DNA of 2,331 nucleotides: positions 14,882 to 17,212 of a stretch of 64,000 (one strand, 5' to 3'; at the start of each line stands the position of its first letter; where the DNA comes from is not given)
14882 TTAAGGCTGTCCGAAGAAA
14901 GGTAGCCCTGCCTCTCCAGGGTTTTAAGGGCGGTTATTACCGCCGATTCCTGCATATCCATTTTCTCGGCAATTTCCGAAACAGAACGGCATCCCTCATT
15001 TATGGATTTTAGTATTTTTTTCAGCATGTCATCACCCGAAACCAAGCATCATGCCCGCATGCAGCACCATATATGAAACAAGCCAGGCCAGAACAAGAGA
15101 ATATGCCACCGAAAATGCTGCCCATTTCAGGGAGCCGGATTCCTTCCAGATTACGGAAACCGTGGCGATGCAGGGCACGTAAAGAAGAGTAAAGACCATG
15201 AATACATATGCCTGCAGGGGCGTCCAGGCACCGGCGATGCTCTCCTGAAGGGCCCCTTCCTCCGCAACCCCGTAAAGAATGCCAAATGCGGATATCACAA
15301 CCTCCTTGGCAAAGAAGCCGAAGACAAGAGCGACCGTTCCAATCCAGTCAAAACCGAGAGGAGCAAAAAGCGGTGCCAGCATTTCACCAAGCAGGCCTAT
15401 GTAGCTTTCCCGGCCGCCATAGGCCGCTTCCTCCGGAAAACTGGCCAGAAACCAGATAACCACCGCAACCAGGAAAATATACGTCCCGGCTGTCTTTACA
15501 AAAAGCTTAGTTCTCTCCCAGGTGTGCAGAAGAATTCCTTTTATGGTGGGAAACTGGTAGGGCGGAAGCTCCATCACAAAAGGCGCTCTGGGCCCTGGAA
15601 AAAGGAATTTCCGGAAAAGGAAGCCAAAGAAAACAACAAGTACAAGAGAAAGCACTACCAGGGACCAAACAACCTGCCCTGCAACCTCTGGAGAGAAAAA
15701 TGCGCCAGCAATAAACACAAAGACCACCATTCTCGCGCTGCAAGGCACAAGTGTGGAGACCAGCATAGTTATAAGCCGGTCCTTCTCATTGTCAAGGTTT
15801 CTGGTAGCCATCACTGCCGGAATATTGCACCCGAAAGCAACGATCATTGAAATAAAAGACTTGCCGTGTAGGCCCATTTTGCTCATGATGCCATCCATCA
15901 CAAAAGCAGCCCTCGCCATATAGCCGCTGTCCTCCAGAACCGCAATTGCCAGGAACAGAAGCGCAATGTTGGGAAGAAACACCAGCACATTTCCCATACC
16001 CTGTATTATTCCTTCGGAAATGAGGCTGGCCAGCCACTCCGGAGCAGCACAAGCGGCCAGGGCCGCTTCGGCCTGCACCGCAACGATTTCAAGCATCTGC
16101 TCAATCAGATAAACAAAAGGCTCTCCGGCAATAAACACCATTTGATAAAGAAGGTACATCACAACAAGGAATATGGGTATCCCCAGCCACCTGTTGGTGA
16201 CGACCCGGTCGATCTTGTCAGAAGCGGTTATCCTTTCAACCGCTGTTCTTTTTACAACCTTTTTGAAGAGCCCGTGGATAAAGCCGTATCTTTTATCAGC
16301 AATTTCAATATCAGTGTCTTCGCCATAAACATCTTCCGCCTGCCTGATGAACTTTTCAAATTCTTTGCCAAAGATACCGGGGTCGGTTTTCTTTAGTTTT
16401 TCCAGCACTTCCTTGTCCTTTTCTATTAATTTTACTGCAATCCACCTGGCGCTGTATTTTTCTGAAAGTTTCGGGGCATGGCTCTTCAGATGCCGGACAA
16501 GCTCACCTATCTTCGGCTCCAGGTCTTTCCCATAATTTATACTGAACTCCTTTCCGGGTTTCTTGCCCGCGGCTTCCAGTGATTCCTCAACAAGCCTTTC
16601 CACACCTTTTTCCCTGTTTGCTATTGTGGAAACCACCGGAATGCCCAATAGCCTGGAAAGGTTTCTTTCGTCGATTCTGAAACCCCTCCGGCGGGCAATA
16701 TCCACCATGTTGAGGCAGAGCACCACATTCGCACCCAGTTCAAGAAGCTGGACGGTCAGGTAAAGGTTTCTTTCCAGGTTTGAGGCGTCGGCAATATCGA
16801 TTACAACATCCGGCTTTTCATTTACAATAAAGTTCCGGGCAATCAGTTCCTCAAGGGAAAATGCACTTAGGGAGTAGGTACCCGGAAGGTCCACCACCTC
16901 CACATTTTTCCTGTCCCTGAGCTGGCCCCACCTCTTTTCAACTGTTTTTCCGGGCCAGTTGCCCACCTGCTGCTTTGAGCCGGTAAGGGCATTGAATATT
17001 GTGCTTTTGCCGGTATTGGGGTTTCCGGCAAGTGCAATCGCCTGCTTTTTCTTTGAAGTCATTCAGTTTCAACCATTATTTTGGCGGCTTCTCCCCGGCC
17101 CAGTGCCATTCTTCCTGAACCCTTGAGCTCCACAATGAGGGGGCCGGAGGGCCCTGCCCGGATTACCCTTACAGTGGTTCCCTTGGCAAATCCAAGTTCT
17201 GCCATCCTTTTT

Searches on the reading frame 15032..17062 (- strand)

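Call 87: search_protein_families(library=pfam, proteins=[window:15032-17062:-], max_evalue=0.00001)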
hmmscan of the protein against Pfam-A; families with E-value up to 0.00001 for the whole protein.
window:15032-17062:- (676 aa): 5 families
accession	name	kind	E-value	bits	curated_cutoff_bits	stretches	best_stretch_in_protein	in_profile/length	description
PF02421.24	FeoB_N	-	8.1e-66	220.8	27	1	8-160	2-155/156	Ferrous iron transport protein B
PF07670.19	Gate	-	8.4e-45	151.9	29.6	2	359-455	1-104/104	Nucleoside recognition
PF17910.6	FeoB_Cyto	-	1.7e-23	83.3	23.4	1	177-271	1-90/90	FeoB cytosolic helical domain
PF01926.29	MMR_HSR1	-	5.6e-19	68.8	21.9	1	9-118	2-112/113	50S ribosome-binding GTPase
PF07664.17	FeoB_C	-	4.5e-18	65.2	26.6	1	465-517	1-54/54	Ferrous iron transport protein B C terminus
